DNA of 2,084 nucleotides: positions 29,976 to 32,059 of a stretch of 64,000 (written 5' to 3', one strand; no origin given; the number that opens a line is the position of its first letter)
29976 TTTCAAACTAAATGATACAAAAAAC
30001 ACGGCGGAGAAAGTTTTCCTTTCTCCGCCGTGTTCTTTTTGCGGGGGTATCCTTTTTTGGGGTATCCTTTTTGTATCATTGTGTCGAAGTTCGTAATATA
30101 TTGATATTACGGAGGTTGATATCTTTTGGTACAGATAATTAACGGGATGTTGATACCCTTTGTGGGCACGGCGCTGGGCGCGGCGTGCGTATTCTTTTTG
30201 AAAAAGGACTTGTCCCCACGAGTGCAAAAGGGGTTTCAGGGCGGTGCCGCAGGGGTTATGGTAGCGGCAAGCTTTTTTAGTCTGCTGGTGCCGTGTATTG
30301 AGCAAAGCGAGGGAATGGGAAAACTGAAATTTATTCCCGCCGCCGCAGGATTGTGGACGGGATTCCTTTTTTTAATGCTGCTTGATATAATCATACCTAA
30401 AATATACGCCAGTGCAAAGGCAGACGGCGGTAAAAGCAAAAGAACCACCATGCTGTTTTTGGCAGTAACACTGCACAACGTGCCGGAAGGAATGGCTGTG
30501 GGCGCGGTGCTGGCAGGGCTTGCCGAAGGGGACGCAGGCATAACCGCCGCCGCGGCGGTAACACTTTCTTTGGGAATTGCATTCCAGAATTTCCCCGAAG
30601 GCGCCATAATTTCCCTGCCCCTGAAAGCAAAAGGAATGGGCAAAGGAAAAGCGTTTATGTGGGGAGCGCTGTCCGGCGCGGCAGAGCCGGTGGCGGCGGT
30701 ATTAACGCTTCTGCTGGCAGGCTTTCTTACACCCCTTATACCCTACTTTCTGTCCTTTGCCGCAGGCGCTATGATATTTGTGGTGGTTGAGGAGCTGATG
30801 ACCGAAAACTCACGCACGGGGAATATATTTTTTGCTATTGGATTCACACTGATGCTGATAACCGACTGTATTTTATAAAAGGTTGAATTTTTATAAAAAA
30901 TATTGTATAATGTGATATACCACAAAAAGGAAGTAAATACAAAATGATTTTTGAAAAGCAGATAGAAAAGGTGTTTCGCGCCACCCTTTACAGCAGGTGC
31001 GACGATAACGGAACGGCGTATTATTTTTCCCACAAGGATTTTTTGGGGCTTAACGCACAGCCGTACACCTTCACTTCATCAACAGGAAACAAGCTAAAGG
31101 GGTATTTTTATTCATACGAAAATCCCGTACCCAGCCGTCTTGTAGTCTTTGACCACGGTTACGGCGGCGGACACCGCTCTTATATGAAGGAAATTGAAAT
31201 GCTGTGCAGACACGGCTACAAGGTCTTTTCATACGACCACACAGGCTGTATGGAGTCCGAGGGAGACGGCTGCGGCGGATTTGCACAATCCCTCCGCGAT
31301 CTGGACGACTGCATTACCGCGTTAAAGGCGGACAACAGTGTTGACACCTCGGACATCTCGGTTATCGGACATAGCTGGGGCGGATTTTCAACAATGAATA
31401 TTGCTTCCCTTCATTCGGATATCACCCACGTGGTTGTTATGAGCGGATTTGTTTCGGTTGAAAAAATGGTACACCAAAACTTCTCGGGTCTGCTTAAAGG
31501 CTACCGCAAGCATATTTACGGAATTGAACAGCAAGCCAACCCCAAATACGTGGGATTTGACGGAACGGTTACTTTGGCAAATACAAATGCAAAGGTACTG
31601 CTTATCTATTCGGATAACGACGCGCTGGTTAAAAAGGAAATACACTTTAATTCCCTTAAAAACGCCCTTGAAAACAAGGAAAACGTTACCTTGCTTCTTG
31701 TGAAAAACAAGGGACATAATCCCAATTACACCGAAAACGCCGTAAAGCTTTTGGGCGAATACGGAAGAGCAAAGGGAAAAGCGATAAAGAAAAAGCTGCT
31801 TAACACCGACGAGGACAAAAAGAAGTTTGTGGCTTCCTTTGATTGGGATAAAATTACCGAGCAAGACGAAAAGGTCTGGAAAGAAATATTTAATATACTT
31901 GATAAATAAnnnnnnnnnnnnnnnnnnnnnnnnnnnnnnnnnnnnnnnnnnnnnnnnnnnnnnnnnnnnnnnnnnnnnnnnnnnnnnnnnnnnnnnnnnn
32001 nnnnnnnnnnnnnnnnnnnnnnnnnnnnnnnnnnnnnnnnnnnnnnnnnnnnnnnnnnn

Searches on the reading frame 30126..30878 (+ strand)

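Call 5: search_protein_families(library=pfam, proteins=[window:30126-30878:+])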
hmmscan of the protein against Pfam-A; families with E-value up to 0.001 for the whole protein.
window:30126-30878:+ (250 aa): 1 family
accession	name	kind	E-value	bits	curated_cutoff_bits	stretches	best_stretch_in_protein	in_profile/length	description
PF02535.28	Zip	-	6.1e-16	59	35.1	2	106-245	177-321/323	ZIP Zinc transporter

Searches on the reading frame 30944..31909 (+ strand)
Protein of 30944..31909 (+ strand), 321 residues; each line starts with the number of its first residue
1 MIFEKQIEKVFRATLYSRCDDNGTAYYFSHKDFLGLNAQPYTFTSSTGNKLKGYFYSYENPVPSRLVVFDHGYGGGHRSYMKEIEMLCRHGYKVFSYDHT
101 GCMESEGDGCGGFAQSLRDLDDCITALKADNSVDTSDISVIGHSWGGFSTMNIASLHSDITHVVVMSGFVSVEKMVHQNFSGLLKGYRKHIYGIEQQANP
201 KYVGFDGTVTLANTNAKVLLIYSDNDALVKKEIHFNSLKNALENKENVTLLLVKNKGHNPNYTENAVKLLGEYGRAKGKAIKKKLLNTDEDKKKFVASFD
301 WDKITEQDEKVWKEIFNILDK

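Call 5: search_protein_families(library=pfam, proteins=[window:30944-31909:+])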
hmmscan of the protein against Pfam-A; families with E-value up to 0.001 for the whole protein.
window:30944-31909:+ (321 aa): 9 families
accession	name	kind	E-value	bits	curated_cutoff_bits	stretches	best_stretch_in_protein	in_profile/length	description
PF12146.15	Hydrolase_4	-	1.4e-15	57.7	27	1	63-185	3-128/239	Serine aminopeptidase, S33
PF00561.26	Abhydrolase_1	-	5.9e-13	49.5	25.8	1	66-182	2-122/245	alpha/beta hydrolase fold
PF12697.13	Abhydrolase_6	-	3.5e-09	38.1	26.3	1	67-168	1-93/217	Alpha/beta hydrolase family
PF00326.27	Peptidase_S9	-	2.9e-08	33.9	22.6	1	116-264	44-193/213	Prolyl oligopeptidase family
PF02129.25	Peptidase_S15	-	1.6e-07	31.7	23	1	37-176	24-137/262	X-Pro dipeptidyl-peptidase (S15 family)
PF08840.17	BAAT_C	-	2e-05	25.2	20.9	1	122-259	8-159/210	BAAT / Acyl-CoA thioester hydrolase C terminal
PF05448.18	AXE1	-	3.4e-05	23.2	21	0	124-263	164-310/321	Acetyl xylan esterase (AXE1)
PF12740.14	PETase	-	0.00038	20.4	28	0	87-168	77-157/263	PET hydrolase-like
PF01738.24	DLH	-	0.00094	19.3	21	0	115-168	76-129/217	Dienelactone hydrolase family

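Call 6: find_encoding_contigs(protein=window:30944-31909:+, flank=10000, max_places=10)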
Protein window:30944-31909:+ (321 aa): no gene with exactly this product is on record in the collection.

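Call 8: find_homologous_proteins(query=window:30944-31909:+, max_evalue=1e-20)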
Query window:30944-31909:+ (321 aa): 2882 proteins with E <= 1e-20 among 4026 candidates; the best 120 are listed.
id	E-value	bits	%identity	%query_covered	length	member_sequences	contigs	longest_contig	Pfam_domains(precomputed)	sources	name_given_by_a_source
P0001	4.1e-212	722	98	100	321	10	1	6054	PF02129.25,PF00326.28,PF12697.14,PF00561.27,PF12146.16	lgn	-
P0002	3.5e-195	666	90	100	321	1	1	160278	PF02129.25,PF00326.28,PF12697.14,PF08840.18,PF00561.27,PF12146.16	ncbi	-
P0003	4.0e-186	636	84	100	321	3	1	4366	PF02129.25,PF00326.28,PF05448.19,PF12697.14,PF08840.18,PF00561.27,PF12146.16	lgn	-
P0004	5.4e-163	560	75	100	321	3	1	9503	PF02129.25,PF00326.28,PF12697.14,PF00561.27,PF12146.16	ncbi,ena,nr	ncbi:MAG: alpha/beta fold hydrolase [Clostridia bacterium]|nr:alpha/beta fold hydrolase [Clostridia 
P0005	7.1e-163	560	74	100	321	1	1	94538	PF02129.25,PF00326.28,PF12697.14,PF00561.27,PF12146.16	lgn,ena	-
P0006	1.4e-162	559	76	100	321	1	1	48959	PF02129.25,PF00326.28,PF12697.14,PF00561.27,PF12146.16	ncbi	-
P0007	1.6e-161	555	75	100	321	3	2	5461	PF02129.25,PF00326.28,PF12697.14,PF08840.18,PF00561.27,PF12146.16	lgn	-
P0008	1.8e-160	552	75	100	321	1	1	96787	PF02129.25,PF00326.28,PF12697.14,PF00561.27,PF12146.16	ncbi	-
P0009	8.7e-158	543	74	100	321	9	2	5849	PF02129.25,PF00326.28,PF12697.14,PF00561.27,PF12146.16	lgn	-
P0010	4.0e-157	541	73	100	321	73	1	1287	PF02129.25,PF00326.28,PF12697.14,PF08840.18,PF00561.27,PF12146.16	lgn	-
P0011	1.0e-150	520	69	100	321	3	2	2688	PF02129.25,PF00326.28,PF12697.14,PF00561.27,PF12146.16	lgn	-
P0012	7.0e-150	517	71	99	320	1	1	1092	PF02129.25,PF00326.28,PF05448.19,PF12697.14,PF00561.27,PF12146.16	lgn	-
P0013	1.3e-149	516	70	100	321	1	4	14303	PF02129.25,PF03403.20,PF00326.28,PF05448.19,PF12697.14,PF00561.27,PF12146.16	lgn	-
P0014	1.8e-149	516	69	100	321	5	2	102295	PF02129.25,PF00326.28,PF12697.14,PF00561.27,PF12146.16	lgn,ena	-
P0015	5.1e-149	514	68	100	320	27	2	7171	PF02129.25,PF00326.28,PF12697.14,PF00561.27,PF12146.16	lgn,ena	-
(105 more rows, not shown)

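Call 9: find_encoding_contigs(protein=P0001, flank=10000, max_places=4)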
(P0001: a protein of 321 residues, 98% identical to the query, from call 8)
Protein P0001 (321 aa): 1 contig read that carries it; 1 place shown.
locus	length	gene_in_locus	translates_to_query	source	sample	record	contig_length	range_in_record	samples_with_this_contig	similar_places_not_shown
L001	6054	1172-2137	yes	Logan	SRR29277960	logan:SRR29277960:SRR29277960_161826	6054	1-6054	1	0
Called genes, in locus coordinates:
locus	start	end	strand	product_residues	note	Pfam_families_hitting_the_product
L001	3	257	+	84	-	?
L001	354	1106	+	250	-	PF02535:Zip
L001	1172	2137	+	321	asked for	PF02129:Peptidase_S15 (weak), PF12146:Hydrolase_4, PF00561:Abhydrolase_1, PF12697:Abhydrolase_6, PF00326:Peptidase_S9 (weak)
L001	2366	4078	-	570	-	PF00664:ABC_membrane, PF00005:ABC_tran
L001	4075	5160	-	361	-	PF01381:HTH_3, PF12844:HTH_19, PF13560:HTH_31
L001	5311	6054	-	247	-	?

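Call 10: find_encoding_contigs(protein=P0002, flank=10000, max_places=4)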
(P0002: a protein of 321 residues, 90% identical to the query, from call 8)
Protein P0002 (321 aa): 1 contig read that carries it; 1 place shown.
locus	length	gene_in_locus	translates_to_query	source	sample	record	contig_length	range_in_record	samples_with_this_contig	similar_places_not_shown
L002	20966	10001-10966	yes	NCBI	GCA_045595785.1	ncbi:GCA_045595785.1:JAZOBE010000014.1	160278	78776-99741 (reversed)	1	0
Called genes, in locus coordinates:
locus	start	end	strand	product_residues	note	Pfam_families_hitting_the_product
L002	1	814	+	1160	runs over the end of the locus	PF00580:UvrD-helicase, PF01443:Viral_helicase1 (faint), PF13245:AAA_19, PF13538:UvrD_C_2 (faint), PF13361:UvrD_C, PF12705:PDDEXK_1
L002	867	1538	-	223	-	PF01551:Peptidase_M23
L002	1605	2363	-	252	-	PF08486:SpoIID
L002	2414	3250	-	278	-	-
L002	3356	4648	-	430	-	PF08486:SpoIID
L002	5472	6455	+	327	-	PF13407:Peripla_BP_4 (faint), PF04392:ABC_sub_bind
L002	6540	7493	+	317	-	PF02653:BPD_transp_2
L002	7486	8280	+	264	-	PF13476:AAA_23 (faint), PF00005:ABC_tran, PF02463:SMC_N (faint), PF13304:AAA_21 (faint)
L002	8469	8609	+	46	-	-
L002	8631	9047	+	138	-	-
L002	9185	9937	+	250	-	PF02535:Zip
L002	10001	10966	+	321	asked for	PF02129:Peptidase_S15, PF12146:Hydrolase_4, PF00561:Abhydrolase_1, PF12697:Abhydrolase_6, PF00326:Peptidase_S9, PF08840:BAAT_C (faint)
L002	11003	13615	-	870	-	PF00690:Cation_ATPase_N, PF00122:E1-E2_ATPase, PF00702:Hydrolase, PF13246:Cation_ATPase, PF00689:Cation_ATPase_C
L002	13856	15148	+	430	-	PF00999:Na_H_Exchanger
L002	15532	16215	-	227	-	-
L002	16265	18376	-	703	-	PF00149:Metallophos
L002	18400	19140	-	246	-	PF02522:Antibiotic_NAT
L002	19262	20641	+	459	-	-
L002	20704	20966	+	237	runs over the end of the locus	PF09359:VTC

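Call 11: find_encoding_contigs(protein=P0003, flank=10000, max_places=4)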
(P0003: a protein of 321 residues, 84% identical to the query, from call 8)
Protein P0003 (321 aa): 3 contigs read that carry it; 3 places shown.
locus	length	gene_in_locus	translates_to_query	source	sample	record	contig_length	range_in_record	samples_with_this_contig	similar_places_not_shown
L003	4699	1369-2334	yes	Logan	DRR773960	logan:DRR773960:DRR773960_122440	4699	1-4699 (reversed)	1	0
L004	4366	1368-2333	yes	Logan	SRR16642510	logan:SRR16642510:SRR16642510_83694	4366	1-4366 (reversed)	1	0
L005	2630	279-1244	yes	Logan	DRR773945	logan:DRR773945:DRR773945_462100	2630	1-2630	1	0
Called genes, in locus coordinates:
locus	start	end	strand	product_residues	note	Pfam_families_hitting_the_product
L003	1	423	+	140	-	?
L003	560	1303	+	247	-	PF02535:Zip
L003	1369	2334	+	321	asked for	PF02129:Peptidase_S15, PF12146:Hydrolase_4, PF00561:Abhydrolase_1, PF12697:Abhydrolase_6, PF00326:Peptidase_S9, PF05448:AXE1 (weak), PF08840:BAAT_C (faint)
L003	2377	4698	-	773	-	?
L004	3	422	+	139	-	?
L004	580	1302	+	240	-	PF02535:Zip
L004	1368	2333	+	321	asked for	PF02129:Peptidase_S15, PF12146:Hydrolase_4, PF00561:Abhydrolase_1, PF12697:Abhydrolase_6, PF00326:Peptidase_S9, PF05448:AXE1 (weak), PF08840:BAAT_C (faint)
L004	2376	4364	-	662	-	?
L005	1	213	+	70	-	?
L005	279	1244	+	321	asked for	PF02129:Peptidase_S15, PF12146:Hydrolase_4, PF00561:Abhydrolase_1, PF12697:Abhydrolase_6, PF00326:Peptidase_S9, PF05448:AXE1 (weak), PF08840:BAAT_C (faint)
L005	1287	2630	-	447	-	?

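Call 19: find_encoding_contigs(protein=P0006, flank=10000, max_places=3)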
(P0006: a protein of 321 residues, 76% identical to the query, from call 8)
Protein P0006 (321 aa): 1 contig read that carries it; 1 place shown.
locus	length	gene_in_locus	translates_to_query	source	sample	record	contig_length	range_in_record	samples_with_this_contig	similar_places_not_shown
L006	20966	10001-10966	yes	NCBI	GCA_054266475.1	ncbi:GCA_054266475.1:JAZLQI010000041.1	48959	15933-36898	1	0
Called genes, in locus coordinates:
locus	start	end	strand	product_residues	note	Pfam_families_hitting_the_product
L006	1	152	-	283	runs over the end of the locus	-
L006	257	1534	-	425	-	PF08486:SpoIID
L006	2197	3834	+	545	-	PF16147:DUF4855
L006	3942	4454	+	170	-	-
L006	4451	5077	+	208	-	PF13353:Fer4_12, PF04055:Radical_SAM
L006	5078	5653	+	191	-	-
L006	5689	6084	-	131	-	-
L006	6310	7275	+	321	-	PF04392:ABC_sub_bind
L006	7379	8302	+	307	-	PF02653:BPD_transp_2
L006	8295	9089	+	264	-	PF00005:ABC_tran, PF02463:SMC_N (faint)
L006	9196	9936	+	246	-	PF02535:Zip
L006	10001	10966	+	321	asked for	PF02129:Peptidase_S15, PF12146:Hydrolase_4, PF00561:Abhydrolase_1, PF12697:Abhydrolase_6, PF00326:Peptidase_S9 (weak)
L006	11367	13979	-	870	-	PF00690:Cation_ATPase_N, PF00122:E1-E2_ATPase, PF00702:Hydrolase, PF13246:Cation_ATPase, PF00689:Cation_ATPase_C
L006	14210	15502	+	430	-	PF00999:Na_H_Exchanger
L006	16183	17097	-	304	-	PF00480:ROK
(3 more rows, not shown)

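Call 20: find_encoding_contigs(protein=P0005, flank=10000, max_places=3)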
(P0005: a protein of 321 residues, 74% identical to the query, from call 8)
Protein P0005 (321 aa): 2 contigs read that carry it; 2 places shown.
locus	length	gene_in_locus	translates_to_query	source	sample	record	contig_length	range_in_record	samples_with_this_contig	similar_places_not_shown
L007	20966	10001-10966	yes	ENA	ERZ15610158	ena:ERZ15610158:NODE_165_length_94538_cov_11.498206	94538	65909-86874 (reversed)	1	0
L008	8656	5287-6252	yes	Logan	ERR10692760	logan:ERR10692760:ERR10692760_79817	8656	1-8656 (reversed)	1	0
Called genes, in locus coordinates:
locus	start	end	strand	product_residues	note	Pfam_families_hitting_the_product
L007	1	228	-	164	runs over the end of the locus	PF14221:DUF4330 (weak)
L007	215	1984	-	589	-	-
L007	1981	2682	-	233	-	PF01746:tRNA_m1G_MT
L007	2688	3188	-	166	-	PF01782:RimM, PF24986:PRC_RimM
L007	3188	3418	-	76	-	PF13083:KH_KhpA-B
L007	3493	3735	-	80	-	PF00886:Ribosomal_S16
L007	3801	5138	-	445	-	PF02881:SRP54_N, PF13401:AAA_22 (faint), PF00448:SRP54, PF01656:CbiA (weak), PF02978:SRP_SPB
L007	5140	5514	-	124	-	PF04297:UPF0122, PF08281:Sigma70_r4_2, PF04545:Sigma70_r4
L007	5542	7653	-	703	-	PF02861:Clp_N, PF13401:AAA_22 (faint), PF13481:AAA_25 (faint), PF23569:NBD_SMAX1 (weak), PF00004:AAA, PF17871:AAA_lid_9, PF07724:AAA_2, PF07728:AAA_5, +6 more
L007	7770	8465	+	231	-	-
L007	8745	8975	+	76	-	-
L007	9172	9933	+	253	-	PF02535:Zip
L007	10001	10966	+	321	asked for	PF02129:Peptidase_S15, PF00561:Abhydrolase_1, PF12146:Hydrolase_4, PF12697:Abhydrolase_6, PF00326:Peptidase_S9 (weak)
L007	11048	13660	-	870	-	PF00690:Cation_ATPase_N, PF00122:E1-E2_ATPase, PF00702:Hydrolase, PF13246:Cation_ATPase, PF00689:Cation_ATPase_C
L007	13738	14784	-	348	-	PF00672:HAMP, PF00512:HisKA, PF13581:HATPase_c_2 (weak), PF02518:HATPase_c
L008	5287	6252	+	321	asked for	PF02129:Peptidase_S15, PF00561:Abhydrolase_1, PF12146:Hydrolase_4, PF12697:Abhydrolase_6, PF00326:Peptidase_S9 (weak)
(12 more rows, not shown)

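Call 21: find_encoding_contigs(protein=P0014, flank=10000, max_places=3)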
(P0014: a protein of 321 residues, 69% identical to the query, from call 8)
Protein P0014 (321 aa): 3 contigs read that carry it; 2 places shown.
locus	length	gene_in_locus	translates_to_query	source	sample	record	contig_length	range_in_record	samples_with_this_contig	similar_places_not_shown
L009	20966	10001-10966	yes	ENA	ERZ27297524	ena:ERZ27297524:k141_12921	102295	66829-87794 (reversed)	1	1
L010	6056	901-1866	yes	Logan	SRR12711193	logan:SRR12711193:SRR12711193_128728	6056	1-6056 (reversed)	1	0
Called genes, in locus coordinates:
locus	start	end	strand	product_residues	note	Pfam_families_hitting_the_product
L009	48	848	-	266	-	-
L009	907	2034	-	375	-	-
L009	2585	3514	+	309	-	-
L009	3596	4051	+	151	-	-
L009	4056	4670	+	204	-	PF13353:Fer4_12, PF04055:Radical_SAM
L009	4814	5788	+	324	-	PF04392:ABC_sub_bind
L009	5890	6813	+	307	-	PF02653:BPD_transp_2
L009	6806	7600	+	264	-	PF00005:ABC_tran, PF02463:SMC_N (faint)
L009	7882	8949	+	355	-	PF01381:HTH_3, PF12844:HTH_19 (weak), PF13443:HTH_26 (weak), PF13560:HTH_31 (weak)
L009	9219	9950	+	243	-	PF02535:Zip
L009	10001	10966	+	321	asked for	PF02129:Peptidase_S15, PF12146:Hydrolase_4, PF00561:Abhydrolase_1, PF12697:Abhydrolase_6, PF00326:Peptidase_S9 (weak)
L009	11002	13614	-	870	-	PF00690:Cation_ATPase_N, PF00122:E1-E2_ATPase, PF00702:Hydrolase, PF13246:Cation_ATPase, PF00689:Cation_ATPase_C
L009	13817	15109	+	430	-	PF00999:Na_H_Exchanger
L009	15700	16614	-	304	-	PF00480:ROK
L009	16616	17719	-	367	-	PF07969:Amidohydro_3 (weak), PF01979:Amidohydro_1, PF07969:Amidohydro_3 (weak)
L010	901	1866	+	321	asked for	PF02129:Peptidase_S15, PF12146:Hydrolase_4, PF00561:Abhydrolase_1, PF12697:Abhydrolase_6, PF00326:Peptidase_S9 (weak)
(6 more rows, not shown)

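Call 63: search_protein_families(library=ncbifam, proteins=[window:30944-31909:+], max_evalue=0.001)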
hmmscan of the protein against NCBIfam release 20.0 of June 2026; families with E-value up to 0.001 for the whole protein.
window:30944-31909:+ (321 aa): 11 families
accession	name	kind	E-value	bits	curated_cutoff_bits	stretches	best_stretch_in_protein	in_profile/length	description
TIGR03611.1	RutD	equivalog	1.9e-10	40.6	238.5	1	64-180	13-125/258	pyrimidine utilization protein D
NF047920.1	lactonase_UilS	equivalog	2e-09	37.6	400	1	45-181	5-143/285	UilS family quorum-quenching N-acyl-homoserine lactonase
TIGR01250.1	pro_imino_pep_2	subfamily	7.1e-08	32.4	167.65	1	54-178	15-139/288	proline iminopeptidase-family hydrolase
NF045948.1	ProImpepThrmp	equivalog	2.2e-06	27.3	500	1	55-198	16-161/291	proline iminopeptidase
TIGR03100.1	hydr1_PEP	hypoth_equivalog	1.1e-05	24.9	168.45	1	75-175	41-139/274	hydrolase 1, exosortase A system-associated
NF007857.0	PRK10566.1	equivalog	1.3e-05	25.2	201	1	67-266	30-237/249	esterase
NF011457.0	PRK14875.1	equivalog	5.2e-05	22.4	307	1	66-158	134-220/372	acetoin dehydrogenase dihydrolipoyllysine-residue acetyltransferase subunit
NF051441.1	BisHyethTerphBdeA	equivalog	0.00017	20.9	520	1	72-186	107-218/305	bis(hydroxyethyl) terephthalate hydrolase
NF045945.1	ProImpepLactob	equivalog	0.00031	20.3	400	1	66-175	30-137/293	proline iminopeptidase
NF050089.1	i_nPHAscl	equivalog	0.00033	19.8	300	0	206-262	221-274/288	intracellular short-chain-length polyhydroxyalkanoate depolymerase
NF041096.1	esterase_EstD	equivalog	0.0006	19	600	0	118-168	225-273/421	esterase EstD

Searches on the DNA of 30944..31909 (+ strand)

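Call 64: search_rna_families(source=L006, start=10900, end=11420, threshold=evalue, max_evalue=1)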
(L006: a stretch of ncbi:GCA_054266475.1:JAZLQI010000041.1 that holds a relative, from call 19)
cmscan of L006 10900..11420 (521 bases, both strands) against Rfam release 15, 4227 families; matches with E-value up to 1: 9.
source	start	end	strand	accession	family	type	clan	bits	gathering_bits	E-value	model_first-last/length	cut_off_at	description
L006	11013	11083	+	RF01706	Gut-1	Gene; sRNA;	-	67.1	50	2.8e-13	1-77/77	no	Gut-1 RNA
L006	11105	11191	-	RF01706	Gut-1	Gene; sRNA;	-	36.9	50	1.1e-05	1-77/77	no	Gut-1 RNA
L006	11071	11146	-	RF03091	Clostridium-PBP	Gene; sRNA;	-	24.4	94.4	0.59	1-73/73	no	Clostridium-PBP RNA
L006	11228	11388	-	RF04180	BTnc231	Gene; sRNA;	-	20.3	80.4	0.077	1-154/154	no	Bacteroides sRNA BTnc231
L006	11216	11295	-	RF02729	JA01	Gene; sRNA;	-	19.8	111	0.82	1-153/153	no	Aggregatibacter sRNA JA01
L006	11270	11322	-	RF00489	ctRNA_p42d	Gene; antisense;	-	19.1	50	0.2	1-46/46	no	ctRNA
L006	11068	11136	-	RF03036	osmY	Gene; sRNA;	-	18.9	46.9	0.066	1-72/72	no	osmY RNA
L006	11163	11339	+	RF02799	CssrB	Gene; sRNA;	-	18.2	76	0.21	1-180/180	no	Chromosome-encoded Shigella sRNA B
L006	11198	11279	-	RF02583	Teg23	Gene; sRNA;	-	13.9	166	0.78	1-433/433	no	S. aureus Teg23 small RNA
